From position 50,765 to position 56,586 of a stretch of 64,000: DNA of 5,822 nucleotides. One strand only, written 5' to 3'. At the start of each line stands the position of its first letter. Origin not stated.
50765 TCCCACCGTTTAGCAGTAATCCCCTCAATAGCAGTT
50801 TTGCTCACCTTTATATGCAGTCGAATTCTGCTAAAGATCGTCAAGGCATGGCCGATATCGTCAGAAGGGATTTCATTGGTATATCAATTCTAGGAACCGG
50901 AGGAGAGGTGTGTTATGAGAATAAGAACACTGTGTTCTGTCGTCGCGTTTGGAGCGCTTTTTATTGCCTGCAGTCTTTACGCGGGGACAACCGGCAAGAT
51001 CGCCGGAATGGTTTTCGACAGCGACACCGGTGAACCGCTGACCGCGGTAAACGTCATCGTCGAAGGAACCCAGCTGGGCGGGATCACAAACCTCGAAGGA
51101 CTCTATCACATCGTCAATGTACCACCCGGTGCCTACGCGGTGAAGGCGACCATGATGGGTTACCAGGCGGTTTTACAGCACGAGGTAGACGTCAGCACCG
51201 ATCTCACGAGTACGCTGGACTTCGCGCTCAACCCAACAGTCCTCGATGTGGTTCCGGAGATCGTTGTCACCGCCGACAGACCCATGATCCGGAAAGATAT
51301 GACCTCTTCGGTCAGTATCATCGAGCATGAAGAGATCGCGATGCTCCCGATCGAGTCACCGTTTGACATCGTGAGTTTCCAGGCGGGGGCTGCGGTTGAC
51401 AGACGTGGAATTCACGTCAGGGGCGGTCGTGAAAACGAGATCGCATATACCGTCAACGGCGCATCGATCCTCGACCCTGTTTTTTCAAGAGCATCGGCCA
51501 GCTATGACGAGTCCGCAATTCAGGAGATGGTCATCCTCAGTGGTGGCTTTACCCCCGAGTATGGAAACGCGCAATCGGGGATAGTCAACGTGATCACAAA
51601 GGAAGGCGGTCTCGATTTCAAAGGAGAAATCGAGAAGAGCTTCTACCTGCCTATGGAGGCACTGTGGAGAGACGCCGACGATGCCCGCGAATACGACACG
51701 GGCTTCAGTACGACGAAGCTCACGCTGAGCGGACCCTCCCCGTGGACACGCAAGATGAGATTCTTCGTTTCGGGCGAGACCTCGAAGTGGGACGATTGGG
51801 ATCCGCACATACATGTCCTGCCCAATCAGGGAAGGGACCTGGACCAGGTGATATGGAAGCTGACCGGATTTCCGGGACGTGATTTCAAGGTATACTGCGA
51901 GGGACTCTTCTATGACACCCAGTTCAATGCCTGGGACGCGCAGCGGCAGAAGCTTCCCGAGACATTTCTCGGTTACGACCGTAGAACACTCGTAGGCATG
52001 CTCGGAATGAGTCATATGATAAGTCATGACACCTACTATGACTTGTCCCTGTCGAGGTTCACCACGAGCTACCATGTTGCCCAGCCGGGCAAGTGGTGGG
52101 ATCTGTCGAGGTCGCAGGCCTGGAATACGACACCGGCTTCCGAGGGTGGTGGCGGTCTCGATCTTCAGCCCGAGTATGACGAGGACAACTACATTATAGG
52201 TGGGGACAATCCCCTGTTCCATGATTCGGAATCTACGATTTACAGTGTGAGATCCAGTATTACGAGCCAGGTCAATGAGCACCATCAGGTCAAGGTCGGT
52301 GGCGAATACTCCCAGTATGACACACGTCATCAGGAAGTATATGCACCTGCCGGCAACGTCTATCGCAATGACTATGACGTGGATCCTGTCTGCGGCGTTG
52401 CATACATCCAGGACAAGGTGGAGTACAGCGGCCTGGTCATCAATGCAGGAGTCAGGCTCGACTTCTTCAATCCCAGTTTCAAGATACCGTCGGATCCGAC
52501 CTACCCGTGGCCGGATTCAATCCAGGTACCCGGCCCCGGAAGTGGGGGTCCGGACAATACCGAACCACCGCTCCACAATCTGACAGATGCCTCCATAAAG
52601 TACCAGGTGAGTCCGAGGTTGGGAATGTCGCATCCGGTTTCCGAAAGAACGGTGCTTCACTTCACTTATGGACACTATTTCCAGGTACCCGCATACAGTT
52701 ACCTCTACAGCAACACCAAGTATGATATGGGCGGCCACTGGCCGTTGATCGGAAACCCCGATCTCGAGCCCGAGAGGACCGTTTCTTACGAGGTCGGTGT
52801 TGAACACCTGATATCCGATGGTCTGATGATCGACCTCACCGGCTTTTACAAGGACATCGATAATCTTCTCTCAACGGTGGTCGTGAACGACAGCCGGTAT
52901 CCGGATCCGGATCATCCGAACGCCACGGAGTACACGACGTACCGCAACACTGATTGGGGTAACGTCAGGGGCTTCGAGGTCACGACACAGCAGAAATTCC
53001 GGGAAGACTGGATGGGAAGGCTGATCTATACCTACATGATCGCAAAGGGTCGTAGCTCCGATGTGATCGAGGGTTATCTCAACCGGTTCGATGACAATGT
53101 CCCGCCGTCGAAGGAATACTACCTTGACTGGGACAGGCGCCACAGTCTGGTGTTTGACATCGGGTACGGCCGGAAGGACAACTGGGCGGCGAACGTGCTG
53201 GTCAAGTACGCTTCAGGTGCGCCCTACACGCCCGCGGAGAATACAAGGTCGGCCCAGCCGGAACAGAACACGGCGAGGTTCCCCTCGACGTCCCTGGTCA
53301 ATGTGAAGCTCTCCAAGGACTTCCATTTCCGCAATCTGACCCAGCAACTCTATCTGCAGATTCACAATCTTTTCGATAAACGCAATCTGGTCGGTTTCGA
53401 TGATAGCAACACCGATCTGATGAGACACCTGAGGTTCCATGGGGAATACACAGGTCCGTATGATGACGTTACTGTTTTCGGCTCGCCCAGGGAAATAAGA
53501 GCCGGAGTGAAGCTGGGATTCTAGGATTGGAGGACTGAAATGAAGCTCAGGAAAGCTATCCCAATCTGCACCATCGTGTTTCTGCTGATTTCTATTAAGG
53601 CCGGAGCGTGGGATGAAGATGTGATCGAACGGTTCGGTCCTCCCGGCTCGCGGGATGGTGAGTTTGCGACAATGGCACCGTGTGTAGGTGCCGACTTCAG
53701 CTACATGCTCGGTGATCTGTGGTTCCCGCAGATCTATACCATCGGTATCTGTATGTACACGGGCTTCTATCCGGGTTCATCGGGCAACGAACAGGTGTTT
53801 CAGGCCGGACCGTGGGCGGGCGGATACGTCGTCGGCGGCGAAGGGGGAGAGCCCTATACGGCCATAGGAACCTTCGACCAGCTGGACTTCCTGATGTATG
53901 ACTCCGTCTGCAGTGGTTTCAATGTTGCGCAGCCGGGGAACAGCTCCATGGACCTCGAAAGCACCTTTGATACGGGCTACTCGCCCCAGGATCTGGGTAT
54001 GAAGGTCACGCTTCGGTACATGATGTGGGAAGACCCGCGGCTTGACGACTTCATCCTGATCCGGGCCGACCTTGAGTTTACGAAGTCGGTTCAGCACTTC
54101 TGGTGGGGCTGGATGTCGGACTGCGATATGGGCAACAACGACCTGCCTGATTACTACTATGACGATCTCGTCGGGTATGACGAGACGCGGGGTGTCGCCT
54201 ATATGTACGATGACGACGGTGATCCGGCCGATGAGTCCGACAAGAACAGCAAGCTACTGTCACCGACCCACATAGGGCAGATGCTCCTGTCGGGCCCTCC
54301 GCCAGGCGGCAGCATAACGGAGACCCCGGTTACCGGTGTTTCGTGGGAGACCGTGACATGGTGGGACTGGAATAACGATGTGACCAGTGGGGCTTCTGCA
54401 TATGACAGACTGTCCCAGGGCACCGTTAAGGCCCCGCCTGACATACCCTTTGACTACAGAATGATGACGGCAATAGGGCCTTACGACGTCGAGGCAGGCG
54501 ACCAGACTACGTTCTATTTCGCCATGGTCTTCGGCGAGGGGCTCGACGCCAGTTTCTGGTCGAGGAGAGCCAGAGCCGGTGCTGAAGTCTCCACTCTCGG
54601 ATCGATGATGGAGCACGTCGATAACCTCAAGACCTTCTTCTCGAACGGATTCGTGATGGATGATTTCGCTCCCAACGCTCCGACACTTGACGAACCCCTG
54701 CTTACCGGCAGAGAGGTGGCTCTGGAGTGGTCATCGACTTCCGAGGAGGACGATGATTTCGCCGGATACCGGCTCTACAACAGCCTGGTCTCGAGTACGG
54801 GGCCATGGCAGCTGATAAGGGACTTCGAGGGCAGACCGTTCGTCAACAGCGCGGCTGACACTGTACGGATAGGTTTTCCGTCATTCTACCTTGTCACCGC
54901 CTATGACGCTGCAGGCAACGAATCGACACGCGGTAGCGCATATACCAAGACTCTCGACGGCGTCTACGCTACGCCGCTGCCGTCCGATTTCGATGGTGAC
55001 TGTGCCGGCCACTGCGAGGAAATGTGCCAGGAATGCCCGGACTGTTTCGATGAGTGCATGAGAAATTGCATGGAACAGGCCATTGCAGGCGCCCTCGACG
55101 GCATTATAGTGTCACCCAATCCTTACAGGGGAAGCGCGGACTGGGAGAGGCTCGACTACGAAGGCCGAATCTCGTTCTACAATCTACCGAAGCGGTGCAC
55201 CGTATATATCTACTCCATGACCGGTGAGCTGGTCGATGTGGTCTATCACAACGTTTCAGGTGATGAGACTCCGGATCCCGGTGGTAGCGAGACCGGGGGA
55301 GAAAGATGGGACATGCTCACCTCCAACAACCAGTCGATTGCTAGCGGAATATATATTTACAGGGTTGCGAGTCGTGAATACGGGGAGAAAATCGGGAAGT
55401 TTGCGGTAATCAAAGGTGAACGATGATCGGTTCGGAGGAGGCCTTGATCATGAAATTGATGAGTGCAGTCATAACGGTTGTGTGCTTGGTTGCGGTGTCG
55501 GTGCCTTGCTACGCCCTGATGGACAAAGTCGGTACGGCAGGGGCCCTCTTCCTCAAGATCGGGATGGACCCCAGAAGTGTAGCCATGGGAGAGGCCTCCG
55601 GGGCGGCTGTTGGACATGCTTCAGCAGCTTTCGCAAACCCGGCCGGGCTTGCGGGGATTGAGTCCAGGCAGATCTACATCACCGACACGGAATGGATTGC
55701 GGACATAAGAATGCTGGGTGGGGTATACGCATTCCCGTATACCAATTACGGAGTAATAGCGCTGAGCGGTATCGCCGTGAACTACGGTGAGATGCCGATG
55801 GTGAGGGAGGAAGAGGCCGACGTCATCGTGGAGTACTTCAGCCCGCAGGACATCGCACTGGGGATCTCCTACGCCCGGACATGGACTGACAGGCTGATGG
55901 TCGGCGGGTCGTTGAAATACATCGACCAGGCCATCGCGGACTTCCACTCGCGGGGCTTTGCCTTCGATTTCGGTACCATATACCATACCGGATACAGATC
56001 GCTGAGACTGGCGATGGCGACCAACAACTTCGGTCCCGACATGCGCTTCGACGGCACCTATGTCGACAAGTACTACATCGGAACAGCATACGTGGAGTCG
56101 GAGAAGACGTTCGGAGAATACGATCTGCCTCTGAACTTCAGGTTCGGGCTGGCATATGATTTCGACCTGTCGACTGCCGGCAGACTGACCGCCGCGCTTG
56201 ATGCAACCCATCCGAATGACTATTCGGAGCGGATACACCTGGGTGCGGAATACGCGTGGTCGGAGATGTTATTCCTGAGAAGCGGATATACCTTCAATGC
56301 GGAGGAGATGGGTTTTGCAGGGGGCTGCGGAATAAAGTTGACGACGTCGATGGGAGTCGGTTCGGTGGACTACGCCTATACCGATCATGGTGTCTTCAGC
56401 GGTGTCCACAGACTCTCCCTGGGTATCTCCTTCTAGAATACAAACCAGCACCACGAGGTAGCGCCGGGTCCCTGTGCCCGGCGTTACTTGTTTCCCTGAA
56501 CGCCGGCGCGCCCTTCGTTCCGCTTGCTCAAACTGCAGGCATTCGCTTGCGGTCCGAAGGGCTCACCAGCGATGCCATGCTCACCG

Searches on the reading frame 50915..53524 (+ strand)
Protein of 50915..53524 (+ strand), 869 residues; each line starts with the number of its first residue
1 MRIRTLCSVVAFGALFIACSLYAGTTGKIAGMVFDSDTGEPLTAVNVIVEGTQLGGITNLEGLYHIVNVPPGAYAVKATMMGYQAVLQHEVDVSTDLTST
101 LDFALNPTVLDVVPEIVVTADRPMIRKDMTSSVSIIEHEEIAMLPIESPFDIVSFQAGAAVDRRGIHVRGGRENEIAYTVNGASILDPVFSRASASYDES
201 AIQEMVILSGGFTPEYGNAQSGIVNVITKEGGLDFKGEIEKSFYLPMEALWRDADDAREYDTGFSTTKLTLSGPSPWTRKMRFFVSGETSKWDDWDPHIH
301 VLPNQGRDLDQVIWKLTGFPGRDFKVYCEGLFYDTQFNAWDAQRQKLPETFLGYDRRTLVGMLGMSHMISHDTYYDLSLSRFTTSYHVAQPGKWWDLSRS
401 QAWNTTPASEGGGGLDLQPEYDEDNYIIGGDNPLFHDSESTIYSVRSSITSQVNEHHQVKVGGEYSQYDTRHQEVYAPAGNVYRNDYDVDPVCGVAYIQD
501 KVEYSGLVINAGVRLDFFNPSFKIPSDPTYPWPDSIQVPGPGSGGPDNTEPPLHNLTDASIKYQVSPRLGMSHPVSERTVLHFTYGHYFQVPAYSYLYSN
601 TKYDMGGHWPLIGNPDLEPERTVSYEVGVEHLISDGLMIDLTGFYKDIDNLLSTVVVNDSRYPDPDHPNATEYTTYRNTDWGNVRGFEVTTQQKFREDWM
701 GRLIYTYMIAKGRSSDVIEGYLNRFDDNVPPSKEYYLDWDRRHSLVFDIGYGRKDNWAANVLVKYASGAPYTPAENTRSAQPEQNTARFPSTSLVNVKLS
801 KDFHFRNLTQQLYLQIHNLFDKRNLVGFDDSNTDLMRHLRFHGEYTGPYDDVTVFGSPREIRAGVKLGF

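Call 3: search_protein_families(library=pfam, proteins=[window:50915-53524:+], max_evalue=0.01)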
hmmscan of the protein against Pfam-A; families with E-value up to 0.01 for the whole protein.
window:50915-53524:+ (869 aa): 6 families
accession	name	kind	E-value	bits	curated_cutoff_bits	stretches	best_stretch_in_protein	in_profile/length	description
PF00593.30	TonB_dep_Rec_b-barrel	-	2.2e-35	123.8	27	1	371-819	52-436/436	TonB dependent receptor-like, beta-barrel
PF13715.12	CarbopepD_reg_2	-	3.4e-15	56.3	32.2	1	29-109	1-80/88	CarboxypepD_reg-like domain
PF13620.12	CarboxypepD_reg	-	6.2e-14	52.5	32.3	1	29-105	2-81/82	Carboxypeptidase regulatory-like domain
PF25183.1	OMP_b-brl_4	-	8.8e-08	31.4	30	1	496-705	370-554/838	Outer membrane beta barrel domain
PF14905.12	OMP_b-brl_3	-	7.3e-07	29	27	1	437-723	51-308/408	Outer membrane protein beta-barrel family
PF07715.20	Plug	-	3.9e-05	24.6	23.9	1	127-222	3-105/107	TonB-dependent Receptor Plug Domain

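Call 4: search_protein_families(library=ncbifam, proteins=[window:50915-53524:+], max_evalue=0.01)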
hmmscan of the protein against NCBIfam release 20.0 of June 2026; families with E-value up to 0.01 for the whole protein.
window:50915-53524:+ (869 aa): 18 families
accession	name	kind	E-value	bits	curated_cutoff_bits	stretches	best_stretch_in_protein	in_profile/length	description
TIGR01785.1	TonB-hemin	subfamily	5e-29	101.3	316.85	2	446-833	312-663/677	TonB-dependent heme/hemoglobin receptor family protein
TIGR01786.1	TonB-hemlactrns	subfamily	4e-24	85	323.75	1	446-823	338-685/719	TonB-dependent hemoglobin/transferrin/lactoferrin family receptor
TIGR04056.1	OMP_RagA_SusC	subfamily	4.9e-16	58.3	368.25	2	28-149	2-114/981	SusC/RagA family TonB-linked outer membrane protein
TIGR01782.1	TonB-Xanth-Caul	subfamily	9.1e-14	50.7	310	1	478-696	514-727/868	TonB-dependent receptor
NF041535.1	TonB_rec_PqqU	equivalog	1.9e-12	46.3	1200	1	573-824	430-643/676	TonB-dependent receptor PqqU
NF010010.0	PRK13483.1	equivalog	1.5e-11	43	927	1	564-715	403-553/660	ligand-gated channel protein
NF052345.1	S_layer_anammox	exception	1.6e-11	42.4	1400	1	24-118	1310-1404/1596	Kustd1514 family S-layer glycoprotein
NF010012.0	PRK13486.1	equivalog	7.7e-11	41.1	924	1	566-660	418-513/696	TonB-dependent receptor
NF010038.0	PRK13513.1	equivalog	2.1e-08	33.2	942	1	611-726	445-564/659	ligand-gated channel protein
NF050067.1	TonBEntbctnRecCfrA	equivalog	1.1e-07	30.5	1200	1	565-715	424-577/698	TonB-dependent ferric enterobactin receptor CfrA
TIGR01783.1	TonB-siderophor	subfamily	2e-07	30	223.5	1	556-823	399-619/649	TonB-dependent siderophore receptor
NF010011.0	PRK13484.1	equivalog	8.5e-07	27.6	1197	1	606-759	459-613/682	IreA family TonB-dependent siderophore receptor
NF007478.2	PRK10064.1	equivalog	1.1e-06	27.3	745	1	605-713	435-555/663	catecholate siderophore receptor CirA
TIGR01779.1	TonB-B12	equivalog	2.3e-06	26.4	599.7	1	575-717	397-509/614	TonB-dependent vitamin B12 receptor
NF010048.1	PRK13524.1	subfamily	1.4e-05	23.8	493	0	610-710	522-617/744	FepA family TonB-dependent siderophore receptor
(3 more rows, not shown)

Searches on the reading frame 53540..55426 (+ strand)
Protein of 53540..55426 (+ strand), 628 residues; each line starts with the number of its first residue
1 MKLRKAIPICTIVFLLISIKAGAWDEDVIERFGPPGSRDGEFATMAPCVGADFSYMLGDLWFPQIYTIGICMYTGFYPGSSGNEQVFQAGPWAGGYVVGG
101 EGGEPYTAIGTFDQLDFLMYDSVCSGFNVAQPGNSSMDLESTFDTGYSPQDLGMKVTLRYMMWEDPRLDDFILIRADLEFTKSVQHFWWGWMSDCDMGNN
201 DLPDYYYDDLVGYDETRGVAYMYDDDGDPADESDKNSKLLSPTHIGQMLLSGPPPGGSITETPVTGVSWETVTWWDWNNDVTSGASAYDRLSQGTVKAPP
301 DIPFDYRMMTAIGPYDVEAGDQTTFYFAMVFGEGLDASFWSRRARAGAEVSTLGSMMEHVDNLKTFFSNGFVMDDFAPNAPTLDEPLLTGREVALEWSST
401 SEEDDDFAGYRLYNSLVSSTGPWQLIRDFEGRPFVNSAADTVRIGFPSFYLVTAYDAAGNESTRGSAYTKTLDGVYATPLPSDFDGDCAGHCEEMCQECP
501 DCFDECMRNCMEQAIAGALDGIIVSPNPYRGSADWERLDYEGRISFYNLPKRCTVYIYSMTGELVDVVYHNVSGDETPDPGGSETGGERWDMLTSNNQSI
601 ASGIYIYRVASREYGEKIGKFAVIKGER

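Call 3: search_protein_families(library=pfam, proteins=[window:53540-55426:+], max_evalue=0.01)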
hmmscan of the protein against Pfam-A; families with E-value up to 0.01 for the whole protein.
window:53540-55426:+ (628 aa): 0 families

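Call 4: search_protein_families(library=ncbifam, proteins=[window:53540-55426:+], max_evalue=0.01)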
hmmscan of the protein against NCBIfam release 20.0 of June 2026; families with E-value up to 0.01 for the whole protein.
window:53540-55426:+ (628 aa): 2 families
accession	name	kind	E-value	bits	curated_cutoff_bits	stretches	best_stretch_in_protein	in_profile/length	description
NF052228.1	T9SS_PorZ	equivalog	3.8e-05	22.3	260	1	522-624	673-756/757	type IX secretion system anionic LPS delivery protein PorZ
NF033707.1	T9SS_sortase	equivalog_domain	0.008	13.8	420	1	552-612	1024-1078/1095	type IX secretion system sortase PorU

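Call 45: find_homologous_proteins(query=window:53540-55426:+, max_evalue=0.00001)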
Query window:53540-55426:+ (628 aa): 50 proteins with E <= 0.00001 among 8000 candidates.
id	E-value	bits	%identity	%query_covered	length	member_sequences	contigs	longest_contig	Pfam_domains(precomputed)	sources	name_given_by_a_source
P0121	0.0e+0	1492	100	100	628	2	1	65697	-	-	-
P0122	0.0e+0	1283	86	100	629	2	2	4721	-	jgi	jgi:hypothetical protein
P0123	0.0e+0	1245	82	100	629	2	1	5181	-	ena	-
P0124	0.0e+0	1208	78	100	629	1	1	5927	-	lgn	-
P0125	0.0e+0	1154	75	100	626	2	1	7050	-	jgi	jgi:hypothetical protein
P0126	0.0e+0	1145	76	100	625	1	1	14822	-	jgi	jgi:hypothetical protein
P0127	0.0e+0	1139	74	100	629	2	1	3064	-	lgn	-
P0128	0.0e+0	1115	72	100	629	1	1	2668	-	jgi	jgi:hypothetical protein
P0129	0.0e+0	1114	72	100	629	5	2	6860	-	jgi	jgi:hypothetical protein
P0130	0.0e+0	1096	72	100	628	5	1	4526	-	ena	-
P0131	0.0e+0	1092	71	100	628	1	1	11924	-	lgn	-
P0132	0.0e+0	1088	70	100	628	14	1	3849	-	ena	-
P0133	0.0e+0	1086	69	100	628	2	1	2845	-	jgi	jgi:hypothetical protein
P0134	0.0e+0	1058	69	100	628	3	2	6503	-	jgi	jgi:hypothetical protein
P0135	0.0e+0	1057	69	100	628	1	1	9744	-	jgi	jgi:hypothetical protein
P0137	0.0e+0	1041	69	96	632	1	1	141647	-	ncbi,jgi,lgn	jgi:hypothetical protein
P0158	8.6e-274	928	63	96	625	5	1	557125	-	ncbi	ncbi:MAG: hypothetical protein ACUVUU_01095 [bacterium]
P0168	2.3e-77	279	34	91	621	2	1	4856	-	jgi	jgi:hypothetical protein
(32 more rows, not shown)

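Call 46: find_encoding_contigs(protein=P0158, flank=8000, max_places=1)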
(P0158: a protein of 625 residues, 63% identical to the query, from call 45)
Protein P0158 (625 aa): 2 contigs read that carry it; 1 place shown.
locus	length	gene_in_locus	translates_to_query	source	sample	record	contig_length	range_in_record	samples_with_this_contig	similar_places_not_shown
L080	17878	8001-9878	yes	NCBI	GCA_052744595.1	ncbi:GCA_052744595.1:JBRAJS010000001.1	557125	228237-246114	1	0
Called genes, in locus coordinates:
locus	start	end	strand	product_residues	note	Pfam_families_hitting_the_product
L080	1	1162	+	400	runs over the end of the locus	PF12704:MacB_PCD, PF02687:FtsX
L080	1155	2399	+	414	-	PF20094:GWxTD_dom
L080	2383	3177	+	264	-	PF18348:SH3_16, PF00877:NLPC_P60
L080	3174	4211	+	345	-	PF17396:DUF1611_N, PF07755:DUF1611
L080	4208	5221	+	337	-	PF02746:MR_MLE_N, PF13378:MR_MLE_C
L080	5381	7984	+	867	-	PF13620:CarboxypepD_reg, PF13715:CarbopepD_reg_2, PF00593:TonB_dep_Rec_b-barrel, PF14905:OMP_b-brl_3, PF25183:OMP_b-brl_4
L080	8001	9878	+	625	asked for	-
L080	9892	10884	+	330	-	PF19572:PorV (weak)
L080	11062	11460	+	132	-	PF13183:Fer4_8, PF13237:Fer4_10 (weak), PF13187:Fer4_9, PF13534:Fer4_17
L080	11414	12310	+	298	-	PF02754:CCG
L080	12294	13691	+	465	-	PF00890:FAD_binding_2 (faint), PF01134:GIDA (faint), PF01262:AlaDh_PNT_C (faint), PF07992:Pyr_redox_2, PF12831:FAD_oxidored (weak), PF13738:Pyr_redox_3, PF00070:Pyr_redox, PF02852:Pyr_redox_dim, +1 more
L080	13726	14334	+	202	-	PF04024:PspC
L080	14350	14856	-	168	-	PF13620:CarboxypepD_reg (faint)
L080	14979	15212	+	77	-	PF09723:Zn_ribbon_8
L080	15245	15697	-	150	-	-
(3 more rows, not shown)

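Call 47: find_encoding_contigs(protein=P0168, flank=8000, max_places=2)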
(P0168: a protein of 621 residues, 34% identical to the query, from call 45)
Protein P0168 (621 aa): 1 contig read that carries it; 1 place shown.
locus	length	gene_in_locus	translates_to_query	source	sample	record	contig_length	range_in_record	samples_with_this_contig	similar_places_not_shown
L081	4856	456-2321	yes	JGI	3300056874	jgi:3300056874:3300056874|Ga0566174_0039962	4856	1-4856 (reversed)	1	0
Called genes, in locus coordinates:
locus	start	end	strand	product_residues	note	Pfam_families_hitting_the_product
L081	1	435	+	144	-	?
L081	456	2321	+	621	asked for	-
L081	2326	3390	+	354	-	-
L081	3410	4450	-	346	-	PF04055:Radical_SAM, PF13186:SPASM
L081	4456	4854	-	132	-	?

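Call 48: find_encoding_contigs(protein=P0137, flank=8000, max_places=1)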
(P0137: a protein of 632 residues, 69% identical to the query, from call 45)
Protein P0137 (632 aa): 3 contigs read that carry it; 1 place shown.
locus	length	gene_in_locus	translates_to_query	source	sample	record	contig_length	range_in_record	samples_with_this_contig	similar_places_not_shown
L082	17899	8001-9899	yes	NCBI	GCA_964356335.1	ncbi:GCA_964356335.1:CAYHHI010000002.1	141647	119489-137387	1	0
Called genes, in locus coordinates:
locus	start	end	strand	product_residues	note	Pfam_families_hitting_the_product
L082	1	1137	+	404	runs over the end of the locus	PF12704:MacB_PCD, PF02687:FtsX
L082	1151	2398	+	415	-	PF20094:GWxTD_dom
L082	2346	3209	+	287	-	PF18348:SH3_16, PF00877:NLPC_P60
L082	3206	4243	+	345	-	PF17396:DUF1611_N, PF07755:DUF1611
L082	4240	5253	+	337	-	PF02746:MR_MLE_N, PF13378:MR_MLE_C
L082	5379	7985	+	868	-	PF13620:CarboxypepD_reg, PF13715:CarbopepD_reg_2, PF00593:TonB_dep_Rec_b-barrel, PF25183:OMP_b-brl_4 (weak), PF14905:OMP_b-brl_3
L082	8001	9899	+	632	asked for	-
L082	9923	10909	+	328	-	PF19572:PorV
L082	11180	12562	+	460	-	PF01134:GIDA, PF03486:HI0933_like (faint), PF07992:Pyr_redox_2, PF12831:FAD_oxidored, PF13738:Pyr_redox_3, PF00070:Pyr_redox, PF02852:Pyr_redox_dim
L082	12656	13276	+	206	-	PF04024:PspC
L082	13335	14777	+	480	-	PF12801:Fer4_5, PF14697:Fer4_21 (faint), PF12801:Fer4_5 (weak), PF13183:Fer4_8 (faint), PF13484:Fer4_16 (faint), PF12837:Fer4_6 (faint), PF12838:Fer4_7, PF00037:Fer4 (weak), +1 more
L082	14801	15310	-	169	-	-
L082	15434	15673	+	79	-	PF09723:Zn_ribbon_8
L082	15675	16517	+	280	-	PF01435:Peptidase_M48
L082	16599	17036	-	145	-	-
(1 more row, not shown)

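Call 83: search_protein_families(library=ncbifam, proteins=[L081:2326-3390:+], max_evalue=0.001)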
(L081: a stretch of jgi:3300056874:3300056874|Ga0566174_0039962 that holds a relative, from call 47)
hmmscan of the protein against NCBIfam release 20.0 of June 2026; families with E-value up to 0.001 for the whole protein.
L081:2326-3390:+ (354 aa): 4 families
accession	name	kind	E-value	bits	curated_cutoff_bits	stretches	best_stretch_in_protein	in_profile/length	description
NF033709.1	PorV_fam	subfamily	2.4e-44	152.2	90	1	40-354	3-326/326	PorV/PorQ family protein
NF033711.1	T9SS_PorQ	equivalog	2.6e-26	92.5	220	1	15-352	4-333/335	type IX secretion system protein PorQ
NF033710.1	T9SS_OM_PorV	equivalog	5.4e-13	48.9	250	1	18-222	3-219/367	type IX secretion system outer membrane channel protein PorV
NF052325.1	PorVQ2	equivalog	3.4e-12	45.9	325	1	17-203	3-194/354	putative type IX sorting system protein PorV2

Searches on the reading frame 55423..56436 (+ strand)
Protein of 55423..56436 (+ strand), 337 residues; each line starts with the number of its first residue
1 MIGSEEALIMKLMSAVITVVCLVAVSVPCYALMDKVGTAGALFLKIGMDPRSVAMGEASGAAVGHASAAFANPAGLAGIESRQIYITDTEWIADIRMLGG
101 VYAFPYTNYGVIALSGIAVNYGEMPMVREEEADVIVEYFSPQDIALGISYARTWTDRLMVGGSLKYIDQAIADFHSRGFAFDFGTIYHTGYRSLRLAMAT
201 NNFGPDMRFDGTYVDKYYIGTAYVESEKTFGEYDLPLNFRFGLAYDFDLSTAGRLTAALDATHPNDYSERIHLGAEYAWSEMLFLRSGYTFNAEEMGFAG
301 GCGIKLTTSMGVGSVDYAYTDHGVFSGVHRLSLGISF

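Call 3: search_protein_families(library=pfam, proteins=[window:55423-56436:+], max_evalue=0.01)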
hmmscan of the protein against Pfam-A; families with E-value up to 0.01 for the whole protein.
window:55423-56436:+ (337 aa): 2 families
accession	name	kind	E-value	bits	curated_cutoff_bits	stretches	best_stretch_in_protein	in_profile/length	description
PF19572.5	PorV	-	2e-06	27.9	27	1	35-260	7-232/243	Type IX secretion system protein PorV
PF18990.6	DUF5723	-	0.001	19.2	26.8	0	146-167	129-150/376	Family of unknown function (DUF5723)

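Call 4: search_protein_families(library=ncbifam, proteins=[window:55423-56436:+], max_evalue=0.01)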
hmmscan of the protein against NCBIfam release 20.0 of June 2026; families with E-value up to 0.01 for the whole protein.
window:55423-56436:+ (337 aa): 4 families
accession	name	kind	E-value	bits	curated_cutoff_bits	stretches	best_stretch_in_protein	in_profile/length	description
NF033709.1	PorV_fam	subfamily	5.2e-56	190.6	90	1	39-337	2-326/326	PorV/PorQ family protein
NF033711.1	T9SS_PorQ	equivalog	2.6e-28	99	220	1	17-208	5-192/335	type IX secretion system protein PorQ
NF052325.1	PorVQ2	equivalog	1.7e-18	66.7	325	1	42-193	28-190/354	putative type IX sorting system protein PorV2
NF033710.1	T9SS_OM_PorV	equivalog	3.5e-15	56.1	250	1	33-261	18-245/367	type IX secretion system outer membrane channel protein PorV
